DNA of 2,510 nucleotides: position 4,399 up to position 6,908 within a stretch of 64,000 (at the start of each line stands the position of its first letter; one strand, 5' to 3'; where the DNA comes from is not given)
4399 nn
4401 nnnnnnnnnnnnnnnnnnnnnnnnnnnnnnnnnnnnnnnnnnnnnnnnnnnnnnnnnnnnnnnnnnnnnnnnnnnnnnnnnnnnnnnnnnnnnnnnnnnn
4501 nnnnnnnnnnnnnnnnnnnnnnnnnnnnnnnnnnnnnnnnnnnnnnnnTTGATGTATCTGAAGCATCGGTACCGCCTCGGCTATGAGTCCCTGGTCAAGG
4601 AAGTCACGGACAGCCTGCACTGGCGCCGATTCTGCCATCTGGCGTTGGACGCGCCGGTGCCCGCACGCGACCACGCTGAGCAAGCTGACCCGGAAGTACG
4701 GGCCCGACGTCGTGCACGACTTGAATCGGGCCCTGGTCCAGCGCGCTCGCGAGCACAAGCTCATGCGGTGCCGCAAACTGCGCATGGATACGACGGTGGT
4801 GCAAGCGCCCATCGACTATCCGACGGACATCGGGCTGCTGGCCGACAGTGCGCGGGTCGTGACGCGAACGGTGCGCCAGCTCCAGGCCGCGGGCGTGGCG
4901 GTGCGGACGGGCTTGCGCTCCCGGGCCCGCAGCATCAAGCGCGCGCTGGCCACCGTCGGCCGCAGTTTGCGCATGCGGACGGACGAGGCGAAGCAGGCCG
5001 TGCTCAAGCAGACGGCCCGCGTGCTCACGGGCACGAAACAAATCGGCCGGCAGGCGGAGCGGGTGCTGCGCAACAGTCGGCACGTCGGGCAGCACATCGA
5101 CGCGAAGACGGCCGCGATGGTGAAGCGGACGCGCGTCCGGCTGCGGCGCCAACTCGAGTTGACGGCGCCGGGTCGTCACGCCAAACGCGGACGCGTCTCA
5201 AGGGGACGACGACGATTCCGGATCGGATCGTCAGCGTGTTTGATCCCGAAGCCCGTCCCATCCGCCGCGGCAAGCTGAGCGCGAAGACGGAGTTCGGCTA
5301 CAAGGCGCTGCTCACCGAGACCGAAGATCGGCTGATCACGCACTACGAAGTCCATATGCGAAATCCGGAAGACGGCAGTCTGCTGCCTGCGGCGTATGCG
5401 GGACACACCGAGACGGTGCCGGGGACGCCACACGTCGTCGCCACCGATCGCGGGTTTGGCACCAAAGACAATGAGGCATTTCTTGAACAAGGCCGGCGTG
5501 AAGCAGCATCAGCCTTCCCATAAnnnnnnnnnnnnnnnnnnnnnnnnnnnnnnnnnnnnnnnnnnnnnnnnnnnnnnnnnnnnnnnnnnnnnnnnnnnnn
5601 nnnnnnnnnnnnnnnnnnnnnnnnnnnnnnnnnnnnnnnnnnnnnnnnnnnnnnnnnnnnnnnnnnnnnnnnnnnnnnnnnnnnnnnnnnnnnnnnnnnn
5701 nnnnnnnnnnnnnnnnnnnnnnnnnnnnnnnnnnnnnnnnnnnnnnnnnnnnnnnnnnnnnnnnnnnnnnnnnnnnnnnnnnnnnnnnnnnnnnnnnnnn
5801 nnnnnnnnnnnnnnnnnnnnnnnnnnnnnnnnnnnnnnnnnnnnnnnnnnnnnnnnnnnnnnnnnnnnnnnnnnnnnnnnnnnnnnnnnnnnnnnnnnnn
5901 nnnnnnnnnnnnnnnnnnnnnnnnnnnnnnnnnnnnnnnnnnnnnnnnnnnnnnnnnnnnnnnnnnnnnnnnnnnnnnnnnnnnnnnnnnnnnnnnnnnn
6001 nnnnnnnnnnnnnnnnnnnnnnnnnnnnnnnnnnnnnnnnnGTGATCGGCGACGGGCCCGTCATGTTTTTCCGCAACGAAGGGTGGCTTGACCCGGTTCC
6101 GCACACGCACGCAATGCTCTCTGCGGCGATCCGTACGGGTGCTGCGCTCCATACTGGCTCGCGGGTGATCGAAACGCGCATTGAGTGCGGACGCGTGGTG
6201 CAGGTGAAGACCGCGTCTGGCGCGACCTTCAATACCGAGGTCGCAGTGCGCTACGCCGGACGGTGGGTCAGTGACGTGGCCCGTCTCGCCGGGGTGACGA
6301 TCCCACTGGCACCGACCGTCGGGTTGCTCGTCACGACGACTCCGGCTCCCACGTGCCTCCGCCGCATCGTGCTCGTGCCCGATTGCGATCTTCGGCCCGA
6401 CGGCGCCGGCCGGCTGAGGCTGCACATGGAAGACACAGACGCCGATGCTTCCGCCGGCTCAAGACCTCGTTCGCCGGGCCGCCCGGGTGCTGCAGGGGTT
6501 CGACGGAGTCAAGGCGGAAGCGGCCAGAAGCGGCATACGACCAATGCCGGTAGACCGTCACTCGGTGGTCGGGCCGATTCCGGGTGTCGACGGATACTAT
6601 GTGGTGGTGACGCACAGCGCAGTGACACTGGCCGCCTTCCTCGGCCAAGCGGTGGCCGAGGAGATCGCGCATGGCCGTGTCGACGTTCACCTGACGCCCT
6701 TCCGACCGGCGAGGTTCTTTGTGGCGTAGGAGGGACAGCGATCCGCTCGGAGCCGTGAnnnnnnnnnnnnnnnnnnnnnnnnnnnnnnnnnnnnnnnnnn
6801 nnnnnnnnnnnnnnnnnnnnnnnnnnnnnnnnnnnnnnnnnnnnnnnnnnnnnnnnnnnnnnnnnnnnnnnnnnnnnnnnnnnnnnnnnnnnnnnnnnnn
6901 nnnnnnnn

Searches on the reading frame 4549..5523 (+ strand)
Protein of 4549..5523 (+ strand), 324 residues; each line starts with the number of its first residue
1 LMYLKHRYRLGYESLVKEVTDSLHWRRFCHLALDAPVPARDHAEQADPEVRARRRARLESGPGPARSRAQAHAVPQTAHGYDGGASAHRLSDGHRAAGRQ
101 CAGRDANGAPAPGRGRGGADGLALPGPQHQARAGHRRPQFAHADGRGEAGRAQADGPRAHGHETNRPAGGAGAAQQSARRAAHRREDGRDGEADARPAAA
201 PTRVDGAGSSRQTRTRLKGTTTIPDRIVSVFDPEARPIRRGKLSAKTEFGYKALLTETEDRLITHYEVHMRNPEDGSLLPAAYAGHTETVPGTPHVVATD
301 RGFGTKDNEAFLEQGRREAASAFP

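Call 64: search_protein_families(library=ncbifam, proteins=[window:4549-5523:+], max_evalue=0.001)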
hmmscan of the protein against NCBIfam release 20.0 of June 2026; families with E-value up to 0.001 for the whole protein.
window:4549-5523:+ (324 aa): 3 families
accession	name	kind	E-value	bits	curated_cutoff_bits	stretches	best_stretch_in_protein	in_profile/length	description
NF033593.1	transpos_ISNCY_1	equivalog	3.4e-35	121.6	325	2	211-314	260-365/444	ISNCY family transposase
NF033578.1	transpos_IS5_1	equivalog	3e-16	59.6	275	1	221-311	254-345/419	IS5 family transposase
NF033551.1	transpos_IS1182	equivalog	1.1e-15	57.5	270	1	174-316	198-333/488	IS1182 family transposase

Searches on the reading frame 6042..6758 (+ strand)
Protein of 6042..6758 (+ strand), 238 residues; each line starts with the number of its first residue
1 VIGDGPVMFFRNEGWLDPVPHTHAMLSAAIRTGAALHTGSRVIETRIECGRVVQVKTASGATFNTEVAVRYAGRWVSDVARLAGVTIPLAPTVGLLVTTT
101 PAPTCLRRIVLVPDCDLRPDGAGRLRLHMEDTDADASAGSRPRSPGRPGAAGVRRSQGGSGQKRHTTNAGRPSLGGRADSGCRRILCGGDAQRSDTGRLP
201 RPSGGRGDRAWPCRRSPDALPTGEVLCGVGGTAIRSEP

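Call 64: search_protein_families(library=ncbifam, proteins=[window:6042-6758:+], max_evalue=0.001)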
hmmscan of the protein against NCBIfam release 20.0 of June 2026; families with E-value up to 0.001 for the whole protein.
window:6042-6758:+ (238 aa): 3 families
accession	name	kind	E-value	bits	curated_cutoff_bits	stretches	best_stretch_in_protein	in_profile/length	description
TIGR03377.1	glycerol3P_GlpA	equivalog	2e-05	23.3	552.8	1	14-98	137-226/530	anaerobic glycerol-3-phosphate dehydrogenase subunit GlpA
NF008425.0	PRK11259.1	equivalog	3.5e-05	22.9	257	1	9-81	140-210/377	N-methyl-L-tryptophan oxidase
TIGR01377.1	soxA_mon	subfamily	0.00085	18.2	479.65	0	21-91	147-215/381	amino oxidase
